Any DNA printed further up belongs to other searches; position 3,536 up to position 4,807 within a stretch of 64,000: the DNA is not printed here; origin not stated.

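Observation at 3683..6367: ATM1-type ABC exporter fused to a degenerate histidine-kinase ATPase domain and an intact receiver domain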

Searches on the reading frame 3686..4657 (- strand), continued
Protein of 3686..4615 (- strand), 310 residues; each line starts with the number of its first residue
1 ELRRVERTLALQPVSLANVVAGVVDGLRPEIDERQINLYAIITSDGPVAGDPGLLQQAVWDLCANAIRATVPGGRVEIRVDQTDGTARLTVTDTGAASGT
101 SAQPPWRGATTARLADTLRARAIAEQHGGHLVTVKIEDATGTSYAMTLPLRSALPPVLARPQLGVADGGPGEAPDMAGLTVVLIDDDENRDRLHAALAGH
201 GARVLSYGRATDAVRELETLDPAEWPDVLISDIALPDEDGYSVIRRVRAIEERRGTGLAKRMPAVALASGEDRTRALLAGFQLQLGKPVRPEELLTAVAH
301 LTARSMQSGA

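Call 76: search_protein_families(library=pfam, proteins=[P0252, P0218, P0234, P0209, P0272, P0170, P0160, P0162, P0164, P0175], max_evalue=0.00001)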
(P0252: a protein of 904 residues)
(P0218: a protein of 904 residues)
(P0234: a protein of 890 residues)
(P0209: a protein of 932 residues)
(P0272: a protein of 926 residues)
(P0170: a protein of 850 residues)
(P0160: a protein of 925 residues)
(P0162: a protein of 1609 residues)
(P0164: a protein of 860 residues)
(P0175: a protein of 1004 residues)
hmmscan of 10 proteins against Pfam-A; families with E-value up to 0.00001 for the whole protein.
P0252 (904 aa): 12 families
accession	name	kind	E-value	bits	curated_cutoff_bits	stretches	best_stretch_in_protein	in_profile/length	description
PF08448.16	PAS_4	-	1.1e-33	116.2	23.1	2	65-175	2-110/110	PAS fold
PF02518.31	HATPase_c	-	6.2e-31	107.6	26.4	1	616-728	1-110/111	Histidine kinase-, DNA gyrase B-, and HSP90-like ATPase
PF13426.13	PAS_9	-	4.5e-29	101.2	27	2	192-295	2-103/103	PAS domain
PF00989.32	PAS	-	1e-27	96.8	22.6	2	182-293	2-113/113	PAS fold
PF00072.30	Response_reg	-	9.3e-19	68.1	30.2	1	769-890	1-110/111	Response regulator receiver domain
PF13185.12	GAF_2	-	2.4e-15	57.4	28.6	1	334-476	4-136/136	GAF domain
PF00512.31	HisKA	-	2.9e-15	56.5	26.9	1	505-569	2-65/66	His Kinase A (phospho-acceptor) domain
PF01590.32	GAF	-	3e-13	50.9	22.4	1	335-472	3-130/133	GAF domain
PF08447.18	PAS_3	-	3.3e-13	50.2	25.6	1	204-285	2-84/89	PAS fold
PF13188.13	PAS_8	-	3.4e-11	43.1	21.8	0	183-234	3-55/65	PAS domain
PF13596.12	PAS_10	-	2.7e-06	28.4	22.1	0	64-170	5-105/106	PAS domain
PF13492.12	GAF_3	-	2.9e-06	28.2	27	0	335-477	3-129/129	GAF domain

P0218 (904 aa): 9 families
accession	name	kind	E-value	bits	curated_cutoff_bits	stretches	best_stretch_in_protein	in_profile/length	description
PF00072.30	Response_reg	-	1.2e-45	154.7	30.2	2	780-893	1-110/111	Response regulator receiver domain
PF08448.16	PAS_4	-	1.4e-33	115.8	23.1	2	394-502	2-110/110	PAS fold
PF02518.31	HATPase_c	-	3.4e-32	111.6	26.4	1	639-751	1-110/111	Histidine kinase-, DNA gyrase B-, and HSP90-like ATPase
PF13426.13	PAS_9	-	1.3e-21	77.3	27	1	272-373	4-102/103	PAS domain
PF00989.32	PAS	-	3.9e-17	62.7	22.6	1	139-234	2-103/113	PAS fold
PF00512.31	HisKA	-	4.1e-17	62.4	26.9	1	527-592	1-65/66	His Kinase A (phospho-acceptor) domain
PF13188.13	PAS_8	-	1.1e-16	60.5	21.8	0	259-321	1-61/65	PAS domain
PF23198.2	PDE8A_N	-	1.6e-09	38.2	29.6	0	21-134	25-139/147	PDE8A-like, N-terminal domain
PF08447.18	PAS_3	-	1.4e-07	32.1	25.6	1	283-350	3-70/89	PAS fold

P0234 (890 aa): 8 families
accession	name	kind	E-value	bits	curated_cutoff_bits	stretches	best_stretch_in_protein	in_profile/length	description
PF00072.30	Response_reg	-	8.7e-54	180.9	30.2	2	53-163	1-110/111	Response regulator receiver domain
PF02518.31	HATPase_c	-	1.4e-32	112.8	26.4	1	622-734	1-110/111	Histidine kinase-, DNA gyrase B-, and HSP90-like ATPase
PF13185.12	GAF_2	-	1.3e-17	64.7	28.6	1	208-352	2-136/136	GAF domain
PF00512.31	HisKA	-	7.1e-17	61.7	26.9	1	510-575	1-65/66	His Kinase A (phospho-acceptor) domain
PF08448.16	PAS_4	-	2e-10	41.3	23.1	1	371-483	1-108/110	PAS fold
PF01590.32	GAF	-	4e-10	40.8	22.4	1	209-351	1-133/133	GAF domain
PF13492.12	GAF_3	-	9.7e-08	32.9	27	1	210-353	2-129/129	GAF domain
PF13188.13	PAS_8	-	4.2e-06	26.9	21.8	0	366-412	2-50/65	PAS domain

P0209 (932 aa): 8 families
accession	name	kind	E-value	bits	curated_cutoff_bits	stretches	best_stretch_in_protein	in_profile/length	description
PF00072.30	Response_reg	-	3.6e-47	159.6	30.2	2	8-121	1-111/111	Response regulator receiver domain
PF08448.16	PAS_4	-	6.3e-38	129.8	23.1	2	393-502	1-109/110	PAS fold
PF02518.31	HATPase_c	-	6.8e-33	113.9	26.4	1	640-751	1-109/111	Histidine kinase-, DNA gyrase B-, and HSP90-like ATPase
PF13426.13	PAS_9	-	6.4e-31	107.1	27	2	151-248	4-103/103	PAS domain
PF00989.32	PAS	-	1e-25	90.4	22.6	1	141-246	4-113/113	PAS fold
PF08447.18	PAS_3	-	1.9e-25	89.4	25.6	2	285-368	3-88/89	PAS fold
PF00512.31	HisKA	-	3.2e-17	62.8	26.9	1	529-592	2-64/66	His Kinase A (phospho-acceptor) domain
PF13188.13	PAS_8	-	6.9e-13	48.4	21.8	0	140-191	3-55/65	PAS domain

P0272 (926 aa): 6 families
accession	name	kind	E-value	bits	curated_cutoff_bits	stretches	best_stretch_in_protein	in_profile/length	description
PF00072.30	Response_reg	-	2.1e-53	179.7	30.2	2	92-203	1-111/111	Response regulator receiver domain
PF02518.31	HATPase_c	-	2.3e-32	112.1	26.4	1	657-769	1-110/111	Histidine kinase-, DNA gyrase B-, and HSP90-like ATPase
PF00512.31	HisKA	-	1e-15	57.9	26.9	1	546-610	2-65/66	His Kinase A (phospho-acceptor) domain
PF13185.12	GAF_2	-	1.4e-13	51.7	28.6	1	371-517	2-136/136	GAF domain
PF01590.32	GAF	-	3.1e-12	47.6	22.4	1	373-516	2-133/133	GAF domain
PF08448.16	PAS_4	-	1e-11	45.5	23.1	1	237-337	1-109/110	PAS fold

P0170 (850 aa): 8 families
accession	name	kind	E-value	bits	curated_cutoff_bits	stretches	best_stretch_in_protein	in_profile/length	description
PF02518.31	HATPase_c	-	5.4e-32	111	26.4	1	562-673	1-109/111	Histidine kinase-, DNA gyrase B-, and HSP90-like ATPase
PF08447.18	PAS_3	-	2.1e-29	102.1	25.6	2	215-292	6-87/89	PAS fold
PF00989.32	PAS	-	3.4e-26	91.9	22.6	1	309-419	2-113/113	PAS fold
PF13426.13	PAS_9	-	8.1e-23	81.1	27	1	319-421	2-103/103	PAS domain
PF08448.16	PAS_4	-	2e-22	79.9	23.1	1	314-424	1-110/110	PAS fold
PF00072.30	Response_reg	-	5.3e-22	78.5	30.2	1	713-833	2-110/111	Response regulator receiver domain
PF00512.31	HisKA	-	3.2e-15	56.4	26.9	1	449-515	1-65/66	His Kinase A (phospho-acceptor) domain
PF13188.13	PAS_8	-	4e-06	27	21.8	0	309-365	2-55/65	PAS domain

P0160 (925 aa): 4 families
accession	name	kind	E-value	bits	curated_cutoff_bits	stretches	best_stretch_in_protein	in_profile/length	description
PF00005.33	ABC_tran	-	1.6e-34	119.9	25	1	376-525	1-137/137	ABC transporter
PF00664.28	ABC_membrane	-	4.9e-30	105.6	28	1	25-310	2-270/274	ABC transporter transmembrane region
PF00072.30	Response_reg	-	5.3e-15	56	30.2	1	785-904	1-108/111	Response regulator receiver domain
PF02463.25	SMC_N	-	5.8e-07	29.6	40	0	416-567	110-211/220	RecF/RecN/SMC N terminal domain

P0162 (1609 aa): 7 families
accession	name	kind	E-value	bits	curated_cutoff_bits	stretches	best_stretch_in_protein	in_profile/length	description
PF00072.30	Response_reg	-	6.9e-68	226.3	30.2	3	641-751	1-110/111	Response regulator receiver domain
PF02518.31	HATPase_c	-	8.2e-58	194.1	26.4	2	1191-1303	1-110/111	Histidine kinase-, DNA gyrase B-, and HSP90-like ATPase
PF00512.31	HisKA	-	3.1e-35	120.5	26.9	2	356-422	1-66/66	His Kinase A (phospho-acceptor) domain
PF01590.32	GAF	-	6.9e-12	46.5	22.4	1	909-1048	2-133/133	GAF domain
PF13185.12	GAF_2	-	3.2e-10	40.8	28.6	0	908-1049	3-136/136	GAF domain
PF13426.13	PAS_9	-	5.7e-09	36.6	27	1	792-885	9-103/103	PAS domain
PF13589.12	HATPase_c_3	-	3.7e-06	27.4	25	0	474-544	4-76/137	Histidine kinase-, DNA gyrase B-, and HSP90-like ATPase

P0164 (860 aa): 4 families
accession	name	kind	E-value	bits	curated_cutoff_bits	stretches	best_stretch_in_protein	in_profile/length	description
PF00072.30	Response_reg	-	4.1e-44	149.7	30.2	2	579-691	2-110/111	Response regulator receiver domain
PF02518.31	HATPase_c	-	5.3e-31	107.8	26.4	1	434-546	1-110/111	Histidine kinase-, DNA gyrase B-, and HSP90-like ATPase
PF08446.17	PAS_2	-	1.1e-17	65.2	21.4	1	8-102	9-107/107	PAS fold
PF00512.31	HisKA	-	3.9e-17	62.5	26.9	1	322-387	1-65/66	His Kinase A (phospho-acceptor) domain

P0175 (1004 aa): 10 families
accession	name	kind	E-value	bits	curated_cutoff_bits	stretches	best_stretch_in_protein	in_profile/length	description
PF05231.19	MASE1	-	3.6e-35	122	29.8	1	29-290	24-297/299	MASE1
PF02518.31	HATPase_c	-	3.6e-31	108.3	26.4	1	725-837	1-110/111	Histidine kinase-, DNA gyrase B-, and HSP90-like ATPase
PF00989.32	PAS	-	9.9e-27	93.6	22.6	2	343-455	2-113/113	PAS fold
PF08447.18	PAS_3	-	2.3e-24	85.9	25.6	1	500-577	8-87/89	PAS fold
PF00072.30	Response_reg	-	4.1e-22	78.9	30.2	1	871-988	1-110/111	Response regulator receiver domain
PF13426.13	PAS_9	-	1e-21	77.6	27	1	353-457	2-103/103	PAS domain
PF08448.16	PAS_4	-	2.3e-18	66.9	23.1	2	500-586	24-109/110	PAS fold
PF00512.31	HisKA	-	6.5e-16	58.6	26.9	1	612-677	1-64/66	His Kinase A (phospho-acceptor) domain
PF13188.13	PAS_8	-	7.7e-07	29.2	21.8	0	343-394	2-50/65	PAS domain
PF24820.1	Diguanyl_cycl_sensor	-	4.7e-06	27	28.1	1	347-454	1-109/109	Diguanylate cyclase-like sensor domain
